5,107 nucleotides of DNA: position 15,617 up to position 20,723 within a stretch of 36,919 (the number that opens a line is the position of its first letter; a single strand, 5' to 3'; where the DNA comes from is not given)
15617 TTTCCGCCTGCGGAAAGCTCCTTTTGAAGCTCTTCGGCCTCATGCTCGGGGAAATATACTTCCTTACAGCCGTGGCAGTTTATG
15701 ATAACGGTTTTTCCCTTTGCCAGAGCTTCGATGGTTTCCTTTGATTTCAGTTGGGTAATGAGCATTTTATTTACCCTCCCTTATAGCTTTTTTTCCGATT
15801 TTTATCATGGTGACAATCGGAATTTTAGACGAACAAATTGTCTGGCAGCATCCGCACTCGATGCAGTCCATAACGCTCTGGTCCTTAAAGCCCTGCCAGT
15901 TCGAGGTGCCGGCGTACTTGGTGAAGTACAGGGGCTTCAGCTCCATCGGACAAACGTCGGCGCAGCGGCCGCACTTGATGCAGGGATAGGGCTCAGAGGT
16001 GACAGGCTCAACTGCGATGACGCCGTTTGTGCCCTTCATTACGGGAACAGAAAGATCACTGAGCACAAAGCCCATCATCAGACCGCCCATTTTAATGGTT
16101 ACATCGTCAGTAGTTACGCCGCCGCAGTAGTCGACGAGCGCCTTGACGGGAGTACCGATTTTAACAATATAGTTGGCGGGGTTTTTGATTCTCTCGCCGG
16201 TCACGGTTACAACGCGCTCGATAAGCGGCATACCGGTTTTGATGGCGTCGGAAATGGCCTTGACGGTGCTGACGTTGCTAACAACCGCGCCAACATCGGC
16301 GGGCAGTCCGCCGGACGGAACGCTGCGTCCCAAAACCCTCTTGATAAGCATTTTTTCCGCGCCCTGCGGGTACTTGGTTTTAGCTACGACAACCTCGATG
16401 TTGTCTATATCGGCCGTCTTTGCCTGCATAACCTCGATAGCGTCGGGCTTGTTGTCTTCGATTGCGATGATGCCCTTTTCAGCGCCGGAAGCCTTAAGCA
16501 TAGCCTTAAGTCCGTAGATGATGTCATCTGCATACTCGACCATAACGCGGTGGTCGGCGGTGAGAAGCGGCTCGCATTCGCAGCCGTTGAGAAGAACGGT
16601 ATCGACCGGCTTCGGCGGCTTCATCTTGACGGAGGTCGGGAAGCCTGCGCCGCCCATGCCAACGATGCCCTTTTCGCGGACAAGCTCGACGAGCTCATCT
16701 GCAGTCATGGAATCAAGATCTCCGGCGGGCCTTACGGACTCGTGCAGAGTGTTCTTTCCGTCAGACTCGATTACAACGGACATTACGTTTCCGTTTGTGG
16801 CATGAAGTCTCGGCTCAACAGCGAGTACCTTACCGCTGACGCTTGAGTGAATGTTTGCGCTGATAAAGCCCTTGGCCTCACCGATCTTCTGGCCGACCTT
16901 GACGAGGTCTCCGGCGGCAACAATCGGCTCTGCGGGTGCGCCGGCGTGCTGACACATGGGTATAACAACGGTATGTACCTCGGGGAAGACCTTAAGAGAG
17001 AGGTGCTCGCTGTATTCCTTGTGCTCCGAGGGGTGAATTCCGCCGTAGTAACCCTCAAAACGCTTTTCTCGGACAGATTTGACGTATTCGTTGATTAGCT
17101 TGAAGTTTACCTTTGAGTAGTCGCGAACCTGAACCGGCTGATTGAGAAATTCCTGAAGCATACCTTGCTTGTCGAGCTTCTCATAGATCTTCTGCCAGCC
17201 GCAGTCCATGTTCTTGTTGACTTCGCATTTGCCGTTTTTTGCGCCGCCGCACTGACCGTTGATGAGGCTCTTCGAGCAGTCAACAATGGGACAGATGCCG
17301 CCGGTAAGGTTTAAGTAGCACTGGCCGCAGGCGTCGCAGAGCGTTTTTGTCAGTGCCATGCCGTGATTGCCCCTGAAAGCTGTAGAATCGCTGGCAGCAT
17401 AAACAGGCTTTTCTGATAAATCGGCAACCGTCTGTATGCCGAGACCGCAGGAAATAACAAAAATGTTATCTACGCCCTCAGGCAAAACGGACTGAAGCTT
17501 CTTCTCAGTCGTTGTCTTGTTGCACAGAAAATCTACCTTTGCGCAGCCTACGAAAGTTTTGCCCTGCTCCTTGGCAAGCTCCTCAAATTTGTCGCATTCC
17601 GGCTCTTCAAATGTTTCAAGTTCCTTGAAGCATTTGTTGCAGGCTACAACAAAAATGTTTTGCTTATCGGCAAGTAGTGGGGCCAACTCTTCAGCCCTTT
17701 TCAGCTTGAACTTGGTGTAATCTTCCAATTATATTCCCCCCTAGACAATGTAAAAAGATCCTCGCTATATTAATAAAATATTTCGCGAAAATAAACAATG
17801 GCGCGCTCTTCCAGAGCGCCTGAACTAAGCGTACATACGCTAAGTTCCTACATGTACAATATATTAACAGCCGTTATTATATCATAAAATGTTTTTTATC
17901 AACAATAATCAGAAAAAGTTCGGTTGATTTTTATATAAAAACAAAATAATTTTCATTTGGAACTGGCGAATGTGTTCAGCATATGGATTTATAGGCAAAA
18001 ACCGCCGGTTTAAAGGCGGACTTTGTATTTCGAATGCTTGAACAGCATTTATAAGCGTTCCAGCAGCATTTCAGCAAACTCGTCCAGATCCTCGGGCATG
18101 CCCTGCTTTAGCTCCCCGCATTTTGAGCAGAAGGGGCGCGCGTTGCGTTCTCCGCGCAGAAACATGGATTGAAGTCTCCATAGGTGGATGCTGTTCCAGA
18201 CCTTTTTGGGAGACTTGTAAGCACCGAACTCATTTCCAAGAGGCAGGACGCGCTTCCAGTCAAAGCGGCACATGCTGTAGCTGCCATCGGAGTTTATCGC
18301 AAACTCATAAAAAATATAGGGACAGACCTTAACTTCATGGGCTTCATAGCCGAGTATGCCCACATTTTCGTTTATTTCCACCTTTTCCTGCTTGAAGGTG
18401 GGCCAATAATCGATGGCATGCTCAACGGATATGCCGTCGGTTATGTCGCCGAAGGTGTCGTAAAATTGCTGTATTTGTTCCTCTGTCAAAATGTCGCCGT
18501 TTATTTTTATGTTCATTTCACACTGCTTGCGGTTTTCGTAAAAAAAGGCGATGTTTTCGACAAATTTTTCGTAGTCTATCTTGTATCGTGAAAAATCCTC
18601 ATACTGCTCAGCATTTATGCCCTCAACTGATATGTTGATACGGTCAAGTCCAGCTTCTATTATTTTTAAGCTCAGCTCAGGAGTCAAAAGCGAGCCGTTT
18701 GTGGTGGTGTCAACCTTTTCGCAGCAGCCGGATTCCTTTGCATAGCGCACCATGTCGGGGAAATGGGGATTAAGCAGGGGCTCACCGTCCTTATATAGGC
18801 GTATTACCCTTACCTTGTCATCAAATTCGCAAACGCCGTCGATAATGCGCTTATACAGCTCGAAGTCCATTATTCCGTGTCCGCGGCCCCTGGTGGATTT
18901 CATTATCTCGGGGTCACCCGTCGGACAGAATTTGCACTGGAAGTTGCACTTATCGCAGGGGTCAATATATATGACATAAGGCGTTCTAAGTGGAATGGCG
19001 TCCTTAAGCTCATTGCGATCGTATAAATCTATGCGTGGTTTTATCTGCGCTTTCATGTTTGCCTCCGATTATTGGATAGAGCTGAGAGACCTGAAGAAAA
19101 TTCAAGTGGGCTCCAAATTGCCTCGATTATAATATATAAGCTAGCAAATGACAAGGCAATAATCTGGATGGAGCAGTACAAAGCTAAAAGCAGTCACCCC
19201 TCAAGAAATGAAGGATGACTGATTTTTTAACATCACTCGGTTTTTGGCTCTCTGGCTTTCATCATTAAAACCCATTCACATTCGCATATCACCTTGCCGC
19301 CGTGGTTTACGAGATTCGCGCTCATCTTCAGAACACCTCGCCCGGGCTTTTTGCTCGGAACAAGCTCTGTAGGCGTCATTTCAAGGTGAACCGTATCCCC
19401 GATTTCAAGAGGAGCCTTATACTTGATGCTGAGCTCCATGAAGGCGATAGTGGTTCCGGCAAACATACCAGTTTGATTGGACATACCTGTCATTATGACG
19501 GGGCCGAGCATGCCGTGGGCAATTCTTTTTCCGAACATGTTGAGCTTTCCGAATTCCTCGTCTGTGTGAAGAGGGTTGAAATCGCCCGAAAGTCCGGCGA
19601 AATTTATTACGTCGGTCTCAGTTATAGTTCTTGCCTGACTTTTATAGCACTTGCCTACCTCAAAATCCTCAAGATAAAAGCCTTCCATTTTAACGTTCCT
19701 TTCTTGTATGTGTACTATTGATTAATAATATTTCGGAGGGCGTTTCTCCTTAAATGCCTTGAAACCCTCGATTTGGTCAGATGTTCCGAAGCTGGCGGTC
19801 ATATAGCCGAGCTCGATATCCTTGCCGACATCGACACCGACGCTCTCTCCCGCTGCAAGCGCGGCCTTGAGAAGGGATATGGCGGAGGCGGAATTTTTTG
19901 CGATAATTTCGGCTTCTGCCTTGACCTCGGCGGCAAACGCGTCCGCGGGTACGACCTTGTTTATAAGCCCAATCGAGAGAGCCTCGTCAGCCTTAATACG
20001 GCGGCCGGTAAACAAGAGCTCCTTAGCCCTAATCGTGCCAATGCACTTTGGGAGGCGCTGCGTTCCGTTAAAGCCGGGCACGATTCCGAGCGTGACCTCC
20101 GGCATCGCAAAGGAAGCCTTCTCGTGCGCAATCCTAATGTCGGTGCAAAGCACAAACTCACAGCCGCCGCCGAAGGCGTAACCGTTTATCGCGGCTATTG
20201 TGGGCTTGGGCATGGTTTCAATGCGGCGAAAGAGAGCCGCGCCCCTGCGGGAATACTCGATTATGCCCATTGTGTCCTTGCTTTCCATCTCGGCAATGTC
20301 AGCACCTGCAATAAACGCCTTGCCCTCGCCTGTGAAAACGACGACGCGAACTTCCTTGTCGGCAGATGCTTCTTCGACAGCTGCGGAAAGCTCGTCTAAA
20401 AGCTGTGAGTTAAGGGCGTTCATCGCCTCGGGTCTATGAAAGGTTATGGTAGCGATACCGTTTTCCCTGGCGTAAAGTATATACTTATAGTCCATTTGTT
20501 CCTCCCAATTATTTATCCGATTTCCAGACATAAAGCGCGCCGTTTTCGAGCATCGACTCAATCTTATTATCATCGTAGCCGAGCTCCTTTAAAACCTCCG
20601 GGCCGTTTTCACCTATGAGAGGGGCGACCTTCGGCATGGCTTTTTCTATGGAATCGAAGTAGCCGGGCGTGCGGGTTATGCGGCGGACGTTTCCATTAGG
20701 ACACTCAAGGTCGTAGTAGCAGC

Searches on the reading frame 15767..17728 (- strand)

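Call 19: search_protein_families(library=pfam, proteins=[window:15767-17728:-], max_evalue=0.01)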
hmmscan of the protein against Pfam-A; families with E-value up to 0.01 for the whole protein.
window:15767-17728:- (653 aa): 9 families
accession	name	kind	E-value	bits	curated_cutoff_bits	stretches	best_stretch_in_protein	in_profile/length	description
PF01512.22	Complex1_51K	-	9.7e-51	172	31.2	1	350-493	1-149/150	Nuo51 FMN-binding domain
PF13375.12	RnfC_N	-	2.4e-34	117.8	25.6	1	228-325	4-101/101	RnfC Barrel sandwich hybrid domain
PF12225.13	DUF5981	-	1.6e-29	101.8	23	1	110-204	1-94/95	Methylene-tetrahydrofolate reductase C terminal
PF10531.15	SLBB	-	2.7e-11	43.5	27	1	506-554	1-54/55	SLBB domain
PF13183.11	Fer4_8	-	4.2e-06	27.6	27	1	582-636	4-68/68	4Fe-4S dicluster domain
PF12838.12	Fer4_7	-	1.7e-05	25.7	27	1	583-635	2-51/52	4Fe-4S dicluster domain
PF13237.11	Fer4_10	-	2.3e-05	24.7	25.5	1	579-632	5-52/53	4Fe-4S dicluster domain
PF13187.11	Fer4_9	-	9.4e-05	22.8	27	1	583-635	2-50/52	4Fe-4S dicluster domain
PF12837.12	Fer4_6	-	0.0012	19.1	25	1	578-595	4-21/24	4Fe-4S binding domain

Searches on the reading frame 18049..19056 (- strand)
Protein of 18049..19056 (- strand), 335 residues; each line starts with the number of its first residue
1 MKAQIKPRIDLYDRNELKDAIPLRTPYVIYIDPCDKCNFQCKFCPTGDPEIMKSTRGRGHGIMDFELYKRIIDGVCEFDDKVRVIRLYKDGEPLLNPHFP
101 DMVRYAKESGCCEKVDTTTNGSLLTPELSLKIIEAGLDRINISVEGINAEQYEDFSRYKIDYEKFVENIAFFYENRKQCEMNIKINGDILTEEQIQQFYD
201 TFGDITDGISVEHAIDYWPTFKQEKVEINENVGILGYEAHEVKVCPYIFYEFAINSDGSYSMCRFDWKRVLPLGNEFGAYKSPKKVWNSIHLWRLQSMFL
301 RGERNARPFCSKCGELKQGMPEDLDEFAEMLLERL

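Call 19: search_protein_families(library=pfam, proteins=[window:18049-19056:-], max_evalue=0.01)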
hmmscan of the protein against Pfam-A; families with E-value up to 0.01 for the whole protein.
window:18049-19056:- (335 aa): 2 families
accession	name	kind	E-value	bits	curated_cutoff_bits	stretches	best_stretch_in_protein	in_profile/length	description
PF04055.27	Radical_SAM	-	3.8e-17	63.4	29.5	1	34-199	4-160/166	Radical SAM superfamily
PF13186.11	SPASM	-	0.00021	22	21.5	1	245-313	1-66/67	Iron-sulfur cluster-binding domain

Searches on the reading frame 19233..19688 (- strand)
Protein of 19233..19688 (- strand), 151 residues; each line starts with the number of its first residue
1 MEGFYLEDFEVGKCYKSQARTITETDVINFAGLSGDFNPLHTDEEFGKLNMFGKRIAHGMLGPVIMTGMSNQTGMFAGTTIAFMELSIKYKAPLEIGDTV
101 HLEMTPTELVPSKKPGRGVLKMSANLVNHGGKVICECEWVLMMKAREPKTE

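Call 19: search_protein_families(library=pfam, proteins=[window:19233-19688:-], max_evalue=0.01)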
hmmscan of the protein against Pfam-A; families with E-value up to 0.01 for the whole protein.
window:19233-19688:- (151 aa): 2 families
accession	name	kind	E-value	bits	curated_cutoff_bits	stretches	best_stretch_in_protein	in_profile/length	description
PF01575.25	MaoC_dehydratas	-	2.7e-21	75.9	27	1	13-109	8-104/123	MaoC like domain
PF13452.11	FAS1_DH_region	-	6.2e-05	23.6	22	1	11-136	3-131/132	FAS1-like, dehydratase domain region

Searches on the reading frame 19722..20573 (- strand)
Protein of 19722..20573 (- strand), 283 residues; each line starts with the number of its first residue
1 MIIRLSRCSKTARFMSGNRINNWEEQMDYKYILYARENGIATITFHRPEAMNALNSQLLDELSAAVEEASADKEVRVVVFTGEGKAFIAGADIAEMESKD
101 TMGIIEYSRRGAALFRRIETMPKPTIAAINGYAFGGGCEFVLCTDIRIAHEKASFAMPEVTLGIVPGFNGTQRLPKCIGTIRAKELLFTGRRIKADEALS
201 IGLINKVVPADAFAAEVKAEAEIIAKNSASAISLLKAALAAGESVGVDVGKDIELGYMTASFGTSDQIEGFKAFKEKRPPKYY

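Call 20: search_protein_families(library=pfam, proteins=[window:19722-20573:-], max_evalue=0.01)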
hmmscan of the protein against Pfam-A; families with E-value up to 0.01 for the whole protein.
window:19722-20573:- (283 aa): 2 families
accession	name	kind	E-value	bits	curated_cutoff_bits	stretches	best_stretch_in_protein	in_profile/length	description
PF00378.25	ECH_1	-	2.6e-68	230.5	27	1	36-282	2-248/251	Enoyl-CoA hydratase/isomerase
PF16113.10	ECH_2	-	2.6e-37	129.5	27.2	1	41-222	2-186/335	Enoyl-CoA hydratase/isomerase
